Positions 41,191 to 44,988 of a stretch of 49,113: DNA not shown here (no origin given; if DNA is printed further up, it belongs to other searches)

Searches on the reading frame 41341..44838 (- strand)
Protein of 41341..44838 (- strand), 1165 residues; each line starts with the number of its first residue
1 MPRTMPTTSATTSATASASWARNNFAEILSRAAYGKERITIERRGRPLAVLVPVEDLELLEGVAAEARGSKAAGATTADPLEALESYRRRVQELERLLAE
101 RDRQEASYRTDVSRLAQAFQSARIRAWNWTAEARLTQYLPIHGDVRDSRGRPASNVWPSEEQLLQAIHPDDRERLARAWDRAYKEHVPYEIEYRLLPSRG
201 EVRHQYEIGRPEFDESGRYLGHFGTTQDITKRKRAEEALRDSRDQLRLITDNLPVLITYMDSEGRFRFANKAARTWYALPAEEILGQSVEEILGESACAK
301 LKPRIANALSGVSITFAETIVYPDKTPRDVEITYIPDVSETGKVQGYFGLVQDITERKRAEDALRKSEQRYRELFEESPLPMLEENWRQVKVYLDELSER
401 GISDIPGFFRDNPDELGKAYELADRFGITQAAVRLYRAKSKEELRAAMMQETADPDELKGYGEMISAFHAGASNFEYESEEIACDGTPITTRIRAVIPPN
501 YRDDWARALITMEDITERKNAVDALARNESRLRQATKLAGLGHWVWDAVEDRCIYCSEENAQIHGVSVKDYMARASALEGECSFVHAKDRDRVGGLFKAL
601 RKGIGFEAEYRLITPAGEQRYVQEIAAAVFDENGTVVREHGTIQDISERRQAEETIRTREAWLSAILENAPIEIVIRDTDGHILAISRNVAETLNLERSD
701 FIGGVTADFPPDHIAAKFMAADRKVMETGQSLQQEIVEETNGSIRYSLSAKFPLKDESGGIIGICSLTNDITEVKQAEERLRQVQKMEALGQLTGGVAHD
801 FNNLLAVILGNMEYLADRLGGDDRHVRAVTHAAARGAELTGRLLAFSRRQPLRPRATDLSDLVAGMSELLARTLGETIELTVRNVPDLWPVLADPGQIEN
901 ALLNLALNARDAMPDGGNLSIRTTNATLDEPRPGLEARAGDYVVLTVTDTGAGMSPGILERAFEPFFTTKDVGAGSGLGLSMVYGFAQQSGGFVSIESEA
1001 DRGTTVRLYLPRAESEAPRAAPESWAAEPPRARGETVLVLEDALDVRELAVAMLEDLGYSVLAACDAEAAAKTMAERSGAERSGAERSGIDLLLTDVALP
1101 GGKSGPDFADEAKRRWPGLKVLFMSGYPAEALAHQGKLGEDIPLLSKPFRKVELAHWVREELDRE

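Call 59: search_protein_families(library=pfam, proteins=[window:41341-44838:-], max_evalue=0.001)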
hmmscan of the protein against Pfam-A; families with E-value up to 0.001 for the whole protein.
window:41341-44838:- (1165 aa): 10 families
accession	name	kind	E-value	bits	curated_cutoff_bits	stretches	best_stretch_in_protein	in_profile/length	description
PF08448.16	PAS_4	-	7.1e-52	174.7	23.1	3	251-359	2-110/110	PAS fold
PF13426.13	PAS_9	-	1.7e-27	96.1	27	3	257-356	6-103/103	PAS domain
PF08447.18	PAS_3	-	2.7e-25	88.9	25.6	2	554-642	2-88/89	PAS fold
PF02518.31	HATPase_c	-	5.1e-21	75.6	26.4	1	894-1013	2-110/111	Histidine kinase-, DNA gyrase B-, and HSP90-like ATPase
PF00989.32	PAS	-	1.1e-20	74.2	22.6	2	245-354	2-113/113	PAS fold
PF02604.26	PhdYeFM_antitox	-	5.9e-12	45.6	29.8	1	15-74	3-61/74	Antitoxin Phd_YefM, type II toxin-antitoxin system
PF13596.12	PAS_10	-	5.5e-11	43.5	22.1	0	663-772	1-106/106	PAS domain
PF00072.30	Response_reg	-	1.9e-10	41.3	30.2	1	1037-1157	1-109/111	Response regulator receiver domain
PF13188.13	PAS_8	-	4.2e-06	26.9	21.8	0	245-292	2-46/65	PAS domain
PF00512.31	HisKA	-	5.5e-06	26.8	26.9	1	790-850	2-64/66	His Kinase A (phospho-acceptor) domain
